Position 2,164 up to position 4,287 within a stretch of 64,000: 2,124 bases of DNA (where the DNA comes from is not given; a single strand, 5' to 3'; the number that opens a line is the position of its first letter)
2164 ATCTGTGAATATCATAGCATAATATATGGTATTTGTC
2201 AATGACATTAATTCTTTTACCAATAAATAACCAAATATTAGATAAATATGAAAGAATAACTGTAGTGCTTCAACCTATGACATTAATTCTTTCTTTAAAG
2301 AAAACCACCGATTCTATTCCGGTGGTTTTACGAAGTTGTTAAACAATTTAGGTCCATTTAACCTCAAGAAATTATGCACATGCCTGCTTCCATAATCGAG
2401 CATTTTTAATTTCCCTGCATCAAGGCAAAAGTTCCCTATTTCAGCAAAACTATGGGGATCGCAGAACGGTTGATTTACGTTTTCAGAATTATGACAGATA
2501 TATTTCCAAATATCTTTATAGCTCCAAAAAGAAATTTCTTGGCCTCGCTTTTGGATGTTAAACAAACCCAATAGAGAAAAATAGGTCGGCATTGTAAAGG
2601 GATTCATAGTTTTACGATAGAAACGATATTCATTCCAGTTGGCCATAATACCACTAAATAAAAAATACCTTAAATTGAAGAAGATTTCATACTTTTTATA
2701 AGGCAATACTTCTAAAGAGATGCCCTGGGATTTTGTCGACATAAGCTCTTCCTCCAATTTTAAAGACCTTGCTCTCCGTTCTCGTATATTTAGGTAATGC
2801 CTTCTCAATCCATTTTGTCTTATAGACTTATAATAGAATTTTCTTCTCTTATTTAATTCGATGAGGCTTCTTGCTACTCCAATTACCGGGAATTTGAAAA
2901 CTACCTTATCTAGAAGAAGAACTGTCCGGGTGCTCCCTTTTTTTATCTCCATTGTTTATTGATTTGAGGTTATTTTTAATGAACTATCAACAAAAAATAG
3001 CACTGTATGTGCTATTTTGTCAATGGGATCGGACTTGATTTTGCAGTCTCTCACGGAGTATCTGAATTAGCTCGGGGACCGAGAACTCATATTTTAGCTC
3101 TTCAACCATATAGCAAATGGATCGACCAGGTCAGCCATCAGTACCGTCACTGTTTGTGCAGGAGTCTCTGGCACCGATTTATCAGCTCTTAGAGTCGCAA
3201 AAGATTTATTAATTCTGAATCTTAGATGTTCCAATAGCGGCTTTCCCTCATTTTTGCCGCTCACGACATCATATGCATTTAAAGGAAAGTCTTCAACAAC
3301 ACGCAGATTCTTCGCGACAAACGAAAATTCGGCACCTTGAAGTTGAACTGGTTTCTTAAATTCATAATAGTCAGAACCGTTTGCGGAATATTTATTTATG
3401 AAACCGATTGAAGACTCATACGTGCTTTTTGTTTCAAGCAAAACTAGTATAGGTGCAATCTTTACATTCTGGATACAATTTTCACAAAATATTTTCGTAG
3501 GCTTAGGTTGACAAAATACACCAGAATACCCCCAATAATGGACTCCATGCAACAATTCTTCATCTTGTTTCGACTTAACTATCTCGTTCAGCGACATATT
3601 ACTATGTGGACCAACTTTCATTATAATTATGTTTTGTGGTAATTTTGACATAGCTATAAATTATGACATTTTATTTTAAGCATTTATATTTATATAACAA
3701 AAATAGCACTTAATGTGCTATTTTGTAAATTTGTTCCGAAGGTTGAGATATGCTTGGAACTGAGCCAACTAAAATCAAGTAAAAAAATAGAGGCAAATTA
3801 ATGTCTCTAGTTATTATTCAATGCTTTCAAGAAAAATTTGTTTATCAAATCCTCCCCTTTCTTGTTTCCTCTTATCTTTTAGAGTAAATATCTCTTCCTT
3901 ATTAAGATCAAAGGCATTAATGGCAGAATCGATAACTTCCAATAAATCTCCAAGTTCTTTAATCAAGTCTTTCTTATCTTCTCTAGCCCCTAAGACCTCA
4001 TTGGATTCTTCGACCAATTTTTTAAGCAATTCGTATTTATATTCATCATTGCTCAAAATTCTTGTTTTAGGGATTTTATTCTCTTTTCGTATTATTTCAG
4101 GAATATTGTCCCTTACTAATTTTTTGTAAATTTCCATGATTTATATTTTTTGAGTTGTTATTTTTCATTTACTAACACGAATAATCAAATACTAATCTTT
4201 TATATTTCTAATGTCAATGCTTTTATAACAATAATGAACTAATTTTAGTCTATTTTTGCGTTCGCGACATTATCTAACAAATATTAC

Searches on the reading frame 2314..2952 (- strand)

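Call 104: search_protein_families(library=pfam, proteins=[window:2314-2952:-], max_evalue=0.01)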
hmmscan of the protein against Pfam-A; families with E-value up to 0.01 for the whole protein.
window:2314-2952:- (212 aa): 1 family
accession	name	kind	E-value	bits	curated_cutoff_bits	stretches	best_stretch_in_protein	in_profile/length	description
PF11586.13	DUF3242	-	0.009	16.3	25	0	113-161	65-114/126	Protein of unknown function (DUF3242)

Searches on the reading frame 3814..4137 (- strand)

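Call 104: search_protein_families(library=pfam, proteins=[window:3814-4137:-], max_evalue=0.01)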
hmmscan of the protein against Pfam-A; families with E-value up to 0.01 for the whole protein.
window:3814-4137:- (107 aa): 2 families
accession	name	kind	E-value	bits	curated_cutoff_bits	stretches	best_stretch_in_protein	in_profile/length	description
PF01503.22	PRA-PH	-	0.00022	22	21.3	1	32-84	28-79/86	Phosphoribosyl-ATP pyrophosphohydrolase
PF03819.22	MazG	-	0.00025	21.7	22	1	37-74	6-45/74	MazG nucleotide pyrophosphohydrolase domain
